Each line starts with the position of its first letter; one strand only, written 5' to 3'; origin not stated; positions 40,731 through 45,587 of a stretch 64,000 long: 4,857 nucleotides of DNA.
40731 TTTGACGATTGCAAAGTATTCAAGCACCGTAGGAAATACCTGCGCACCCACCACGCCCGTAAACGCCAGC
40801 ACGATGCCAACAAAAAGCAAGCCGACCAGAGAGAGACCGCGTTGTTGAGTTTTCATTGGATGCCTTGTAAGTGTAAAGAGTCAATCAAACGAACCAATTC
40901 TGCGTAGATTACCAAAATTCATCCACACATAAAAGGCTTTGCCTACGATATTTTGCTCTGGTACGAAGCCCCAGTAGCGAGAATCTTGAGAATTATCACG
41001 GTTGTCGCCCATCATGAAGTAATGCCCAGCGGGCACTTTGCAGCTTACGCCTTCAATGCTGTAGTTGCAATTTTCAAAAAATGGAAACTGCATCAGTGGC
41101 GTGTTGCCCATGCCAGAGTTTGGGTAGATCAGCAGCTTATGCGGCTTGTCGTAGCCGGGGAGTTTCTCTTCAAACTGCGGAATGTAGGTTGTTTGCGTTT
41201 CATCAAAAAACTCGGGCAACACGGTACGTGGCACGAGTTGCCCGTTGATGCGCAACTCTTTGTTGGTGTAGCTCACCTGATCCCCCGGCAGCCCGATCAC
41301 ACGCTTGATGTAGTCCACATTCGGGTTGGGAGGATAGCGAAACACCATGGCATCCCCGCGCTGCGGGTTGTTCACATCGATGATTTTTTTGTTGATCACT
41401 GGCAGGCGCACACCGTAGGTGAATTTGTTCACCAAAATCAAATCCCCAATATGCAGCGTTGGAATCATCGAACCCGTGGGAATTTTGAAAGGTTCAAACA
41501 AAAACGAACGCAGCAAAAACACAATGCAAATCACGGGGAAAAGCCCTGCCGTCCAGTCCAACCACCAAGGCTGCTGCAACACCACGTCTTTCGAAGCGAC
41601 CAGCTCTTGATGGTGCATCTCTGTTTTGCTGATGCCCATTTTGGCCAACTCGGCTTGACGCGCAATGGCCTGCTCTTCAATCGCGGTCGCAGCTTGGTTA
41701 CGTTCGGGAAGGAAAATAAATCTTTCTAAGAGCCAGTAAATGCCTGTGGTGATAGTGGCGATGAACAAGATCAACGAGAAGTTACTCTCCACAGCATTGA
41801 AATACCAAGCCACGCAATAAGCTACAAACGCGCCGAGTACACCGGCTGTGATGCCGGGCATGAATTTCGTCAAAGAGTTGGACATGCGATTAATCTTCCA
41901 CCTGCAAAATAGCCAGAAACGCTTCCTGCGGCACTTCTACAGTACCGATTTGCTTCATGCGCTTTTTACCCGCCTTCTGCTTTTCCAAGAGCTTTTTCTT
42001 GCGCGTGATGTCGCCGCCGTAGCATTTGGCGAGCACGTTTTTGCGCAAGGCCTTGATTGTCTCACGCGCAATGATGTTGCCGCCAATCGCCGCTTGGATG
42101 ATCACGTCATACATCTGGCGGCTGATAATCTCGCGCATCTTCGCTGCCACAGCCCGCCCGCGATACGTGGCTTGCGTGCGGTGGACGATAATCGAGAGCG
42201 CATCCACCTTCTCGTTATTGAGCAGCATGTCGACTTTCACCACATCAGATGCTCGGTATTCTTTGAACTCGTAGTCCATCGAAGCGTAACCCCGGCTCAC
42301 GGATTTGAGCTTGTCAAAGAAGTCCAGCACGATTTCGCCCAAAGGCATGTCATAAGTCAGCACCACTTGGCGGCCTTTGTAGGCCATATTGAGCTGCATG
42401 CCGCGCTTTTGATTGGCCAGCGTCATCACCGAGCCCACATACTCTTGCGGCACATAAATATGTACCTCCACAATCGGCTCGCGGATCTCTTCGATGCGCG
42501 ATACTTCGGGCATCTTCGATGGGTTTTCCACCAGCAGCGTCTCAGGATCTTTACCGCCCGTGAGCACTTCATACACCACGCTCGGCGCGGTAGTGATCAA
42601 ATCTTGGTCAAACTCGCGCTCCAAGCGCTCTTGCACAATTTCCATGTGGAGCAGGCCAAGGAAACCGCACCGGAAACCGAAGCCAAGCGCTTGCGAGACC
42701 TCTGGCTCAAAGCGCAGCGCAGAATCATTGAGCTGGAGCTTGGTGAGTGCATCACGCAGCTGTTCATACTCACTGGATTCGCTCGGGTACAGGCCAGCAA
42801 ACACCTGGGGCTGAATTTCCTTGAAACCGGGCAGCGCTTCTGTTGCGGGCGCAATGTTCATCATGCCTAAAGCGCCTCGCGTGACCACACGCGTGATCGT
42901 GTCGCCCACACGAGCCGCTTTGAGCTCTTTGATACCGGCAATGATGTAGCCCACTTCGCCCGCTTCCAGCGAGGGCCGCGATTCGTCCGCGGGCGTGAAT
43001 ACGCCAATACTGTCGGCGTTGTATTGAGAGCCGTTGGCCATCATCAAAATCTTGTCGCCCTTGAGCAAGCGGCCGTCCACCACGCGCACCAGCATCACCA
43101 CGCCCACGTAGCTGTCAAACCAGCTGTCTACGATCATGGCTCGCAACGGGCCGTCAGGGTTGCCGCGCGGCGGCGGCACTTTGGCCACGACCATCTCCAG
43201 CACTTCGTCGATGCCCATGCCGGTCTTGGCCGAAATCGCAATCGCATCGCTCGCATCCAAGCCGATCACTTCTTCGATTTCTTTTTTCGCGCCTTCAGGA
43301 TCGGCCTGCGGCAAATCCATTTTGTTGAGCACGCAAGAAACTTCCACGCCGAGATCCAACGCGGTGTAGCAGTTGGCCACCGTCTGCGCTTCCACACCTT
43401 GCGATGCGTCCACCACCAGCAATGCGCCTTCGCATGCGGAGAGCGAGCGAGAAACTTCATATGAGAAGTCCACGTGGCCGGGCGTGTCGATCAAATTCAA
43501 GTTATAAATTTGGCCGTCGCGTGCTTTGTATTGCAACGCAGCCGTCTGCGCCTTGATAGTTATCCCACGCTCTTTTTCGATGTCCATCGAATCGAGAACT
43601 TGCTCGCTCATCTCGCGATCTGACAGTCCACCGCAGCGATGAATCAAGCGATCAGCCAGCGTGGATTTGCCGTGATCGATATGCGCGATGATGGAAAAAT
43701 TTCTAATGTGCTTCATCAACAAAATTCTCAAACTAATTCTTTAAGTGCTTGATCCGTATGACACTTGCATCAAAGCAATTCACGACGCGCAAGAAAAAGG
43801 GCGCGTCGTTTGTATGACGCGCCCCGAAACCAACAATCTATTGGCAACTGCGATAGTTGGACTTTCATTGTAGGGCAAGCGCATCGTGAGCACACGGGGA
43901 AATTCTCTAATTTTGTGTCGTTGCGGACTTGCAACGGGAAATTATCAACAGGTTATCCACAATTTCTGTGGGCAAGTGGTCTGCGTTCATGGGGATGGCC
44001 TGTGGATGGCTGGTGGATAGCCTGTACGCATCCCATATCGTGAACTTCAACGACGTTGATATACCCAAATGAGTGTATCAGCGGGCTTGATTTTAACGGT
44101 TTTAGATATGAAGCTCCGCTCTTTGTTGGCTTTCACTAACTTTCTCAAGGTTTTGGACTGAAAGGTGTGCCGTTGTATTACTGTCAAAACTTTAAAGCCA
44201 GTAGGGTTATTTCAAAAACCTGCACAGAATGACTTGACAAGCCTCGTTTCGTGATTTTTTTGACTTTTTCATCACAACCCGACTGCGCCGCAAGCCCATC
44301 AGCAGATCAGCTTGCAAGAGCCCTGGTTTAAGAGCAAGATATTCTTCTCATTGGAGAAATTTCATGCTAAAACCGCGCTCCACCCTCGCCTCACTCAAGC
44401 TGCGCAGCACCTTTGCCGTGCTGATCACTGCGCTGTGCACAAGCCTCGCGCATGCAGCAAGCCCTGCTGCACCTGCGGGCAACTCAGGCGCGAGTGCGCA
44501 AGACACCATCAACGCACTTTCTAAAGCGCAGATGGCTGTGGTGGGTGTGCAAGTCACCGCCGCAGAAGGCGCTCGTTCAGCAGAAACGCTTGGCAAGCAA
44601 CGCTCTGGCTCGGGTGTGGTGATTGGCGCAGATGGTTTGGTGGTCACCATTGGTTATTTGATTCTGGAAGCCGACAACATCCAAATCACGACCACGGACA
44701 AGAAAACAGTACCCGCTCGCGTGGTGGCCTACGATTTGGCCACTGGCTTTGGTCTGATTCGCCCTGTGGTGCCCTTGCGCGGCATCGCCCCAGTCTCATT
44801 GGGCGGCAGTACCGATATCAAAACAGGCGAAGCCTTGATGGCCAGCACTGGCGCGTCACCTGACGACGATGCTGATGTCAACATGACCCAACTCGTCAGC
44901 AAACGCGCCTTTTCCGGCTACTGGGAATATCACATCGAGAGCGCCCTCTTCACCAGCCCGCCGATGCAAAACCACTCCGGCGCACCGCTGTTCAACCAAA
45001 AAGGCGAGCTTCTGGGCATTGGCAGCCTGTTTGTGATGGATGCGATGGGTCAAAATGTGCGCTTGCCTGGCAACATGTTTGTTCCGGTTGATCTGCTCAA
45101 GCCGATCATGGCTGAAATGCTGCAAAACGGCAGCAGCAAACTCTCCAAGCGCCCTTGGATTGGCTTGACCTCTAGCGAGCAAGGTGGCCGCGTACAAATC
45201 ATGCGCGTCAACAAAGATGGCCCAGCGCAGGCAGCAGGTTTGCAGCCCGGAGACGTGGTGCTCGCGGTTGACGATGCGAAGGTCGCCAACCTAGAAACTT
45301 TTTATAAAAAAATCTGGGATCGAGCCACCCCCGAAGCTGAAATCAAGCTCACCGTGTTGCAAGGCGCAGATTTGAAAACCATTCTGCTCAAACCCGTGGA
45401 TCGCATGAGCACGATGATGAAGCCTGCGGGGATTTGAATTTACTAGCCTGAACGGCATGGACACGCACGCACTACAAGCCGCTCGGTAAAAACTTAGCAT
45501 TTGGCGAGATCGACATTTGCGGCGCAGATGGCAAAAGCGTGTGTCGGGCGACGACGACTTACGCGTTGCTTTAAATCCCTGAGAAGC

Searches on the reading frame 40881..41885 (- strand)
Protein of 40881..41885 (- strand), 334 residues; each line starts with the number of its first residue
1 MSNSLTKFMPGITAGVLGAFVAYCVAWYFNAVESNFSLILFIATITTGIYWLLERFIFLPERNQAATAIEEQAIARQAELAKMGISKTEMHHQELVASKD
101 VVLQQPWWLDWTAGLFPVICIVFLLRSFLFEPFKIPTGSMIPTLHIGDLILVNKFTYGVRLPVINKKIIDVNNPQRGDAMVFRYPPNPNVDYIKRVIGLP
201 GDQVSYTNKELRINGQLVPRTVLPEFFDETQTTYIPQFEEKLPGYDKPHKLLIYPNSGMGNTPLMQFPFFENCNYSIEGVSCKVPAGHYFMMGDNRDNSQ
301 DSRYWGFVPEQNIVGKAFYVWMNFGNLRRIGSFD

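Call 61: search_protein_families(library=pfam, proteins=[window:40881-41885:-], max_evalue=0.00001)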
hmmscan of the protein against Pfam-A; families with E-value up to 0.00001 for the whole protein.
window:40881-41885:- (334 aa): 1 family
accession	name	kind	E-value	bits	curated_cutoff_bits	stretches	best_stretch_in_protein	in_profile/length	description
PF10502.14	Peptidase_S26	-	1.1e-56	191.9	22.9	1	109-321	2-167/168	Signal peptidase, peptidase S26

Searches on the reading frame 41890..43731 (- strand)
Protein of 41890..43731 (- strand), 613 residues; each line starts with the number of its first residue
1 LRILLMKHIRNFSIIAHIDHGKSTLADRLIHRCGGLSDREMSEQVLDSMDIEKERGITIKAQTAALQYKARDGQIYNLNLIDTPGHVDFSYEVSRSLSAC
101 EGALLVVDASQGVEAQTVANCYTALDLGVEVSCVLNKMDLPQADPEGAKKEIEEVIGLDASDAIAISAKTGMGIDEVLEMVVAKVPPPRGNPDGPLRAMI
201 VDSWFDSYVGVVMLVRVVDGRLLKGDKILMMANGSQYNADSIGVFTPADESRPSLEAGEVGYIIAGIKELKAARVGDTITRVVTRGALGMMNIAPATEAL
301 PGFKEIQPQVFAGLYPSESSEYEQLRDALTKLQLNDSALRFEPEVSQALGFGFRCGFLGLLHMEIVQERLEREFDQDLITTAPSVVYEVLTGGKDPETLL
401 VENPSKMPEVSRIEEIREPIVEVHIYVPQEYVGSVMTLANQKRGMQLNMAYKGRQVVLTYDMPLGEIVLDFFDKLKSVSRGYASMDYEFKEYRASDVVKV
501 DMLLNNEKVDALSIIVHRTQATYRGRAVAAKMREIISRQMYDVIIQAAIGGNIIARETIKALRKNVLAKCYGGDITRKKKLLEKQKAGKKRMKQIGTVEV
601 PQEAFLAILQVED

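Call 61: search_protein_families(library=pfam, proteins=[window:41890-43731:-], max_evalue=0.00001)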
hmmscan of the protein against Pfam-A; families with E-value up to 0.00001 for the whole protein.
window:41890-43731:- (613 aa): 4 families
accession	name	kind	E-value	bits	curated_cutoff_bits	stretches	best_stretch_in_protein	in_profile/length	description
PF00009.33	GTP_EFTU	-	1.3e-55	188.4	26.5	1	7-186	1-187/188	Elongation factor Tu GTP binding domain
PF06421.17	LepA_C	-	1.4e-48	163.9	29.7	1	504-610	1-107/107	GTP-binding protein LepA C-terminus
PF00679.30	EFG_C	-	7.2e-24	84.1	27.9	1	416-499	2-85/89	Elongation factor G C-terminus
PF03144.31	GTP_EFTU_D2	-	3.6e-10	40.6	30.3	1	210-280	1-73/73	Elongation factor Tu domain 2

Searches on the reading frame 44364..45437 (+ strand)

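Call 3: search_protein_families(library=pfam, proteins=[window:44364-45437:+], max_evalue=0.1)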
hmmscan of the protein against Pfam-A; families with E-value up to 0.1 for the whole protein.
window:44364-45437:+ (357 aa): 7 families
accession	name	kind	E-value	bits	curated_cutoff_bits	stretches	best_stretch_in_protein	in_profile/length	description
PF13365.12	Trypsin_2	-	1.6e-17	65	27.6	1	82-219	1-144/144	Trypsin-like peptidase domain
PF13180.12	PDZ_2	-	2.3e-14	53.9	27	1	265-340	2-76/80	PDZ domain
PF00595.29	PDZ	-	2.3e-08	34.7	23.2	1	262-331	8-80/81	PDZ domain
PF17820.7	PDZ_6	-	1.1e-07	31.9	27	1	279-311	2-34/54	PDZ domain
PF14685.13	PDZ_Tricorn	-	0.0041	17.5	25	1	283-331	28-78/88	Tricorn protease PDZ domain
PF04495.20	GRASP55_65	-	0.0074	17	27.7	1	277-333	45-100/138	GRASP55/65 PDZ-like domain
PF11874.13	DUF3394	-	0.06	13.4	28.2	0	256-303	105-149/181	Domain of unknown function (DUF3394)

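Call 4: search_protein_families(library=ncbifam, proteins=[window:44364-45437:+], max_evalue=0.1)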
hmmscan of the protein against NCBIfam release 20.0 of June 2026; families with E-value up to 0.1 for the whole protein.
window:44364-45437:+ (357 aa): 24 families
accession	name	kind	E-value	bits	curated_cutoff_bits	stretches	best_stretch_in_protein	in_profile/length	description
TIGR02037.1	degP_htrA_DO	subfamily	3.4e-26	92.1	416.2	1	67-340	47-323/434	Do family serine endopeptidase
NF041521.1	HhoA_HhoB_HtrA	equivalog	1.2e-18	67.6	450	2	204-343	181-330/335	HhoA/HhoB/HtrA family serine endopeptidase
NF047968.1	SerProtHtrA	equivalog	4.9e-18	65.6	470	1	48-335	54-348/357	serine protease HtrA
TIGR02038.1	protease_degS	equivalog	9.1e-18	64.5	422.95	1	41-335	40-337/351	outer membrane-stress sensor serine endopeptidase DegS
NF008147.1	PRK10898.1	equivalog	2.2e-15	56.7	408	2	203-332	198-335/352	outer membrane-stress sensor serine endopeptidase DegS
NF008189.1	PRK10942.1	equivalog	1.2e-12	47.1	720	2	79-260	112-289/477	serine endoprotease DegP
NF007526.1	PRK10139.1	equivalog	5.4e-11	41.8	756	2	81-259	92-266/456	serine endoprotease DegQ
NF050055.1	SerProtHtrAMycob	equivalog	5.1e-10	38.9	800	1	70-315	217-470/502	serine protease HtrA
NF040960.1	MamE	equivalog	9.5e-07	27.7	800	1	270-340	462-531/659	magnetosome formation protease MamE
NF033740.0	MarP_fam_protase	equivalog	4.9e-06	25.8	250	1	36-128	174-258/390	MarP family serine protease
TIGR00225.1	prc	subfamily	1.6e-05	24.1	218.6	1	266-339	53-126/335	C-terminal processing peptidase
NF040965.1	MamP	equivalog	3.4e-05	23.6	300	1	288-338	147-196/290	magnetosome magnetite formation protein MamP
NF041199.1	trx7_PDZ_seleno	equivalog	9.3e-05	21.5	300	1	266-334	310-380/390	Trx7/PDZ domain-containing (seleno)protein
NF008046.0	PRK10779.1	equivalog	0.00014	21.1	477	1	278-346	225-291/450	sigma E protease regulator RseP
NF040961.1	MamO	equivalog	0.00014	20.3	800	1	48-252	75-267/648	magnetosome protein MamO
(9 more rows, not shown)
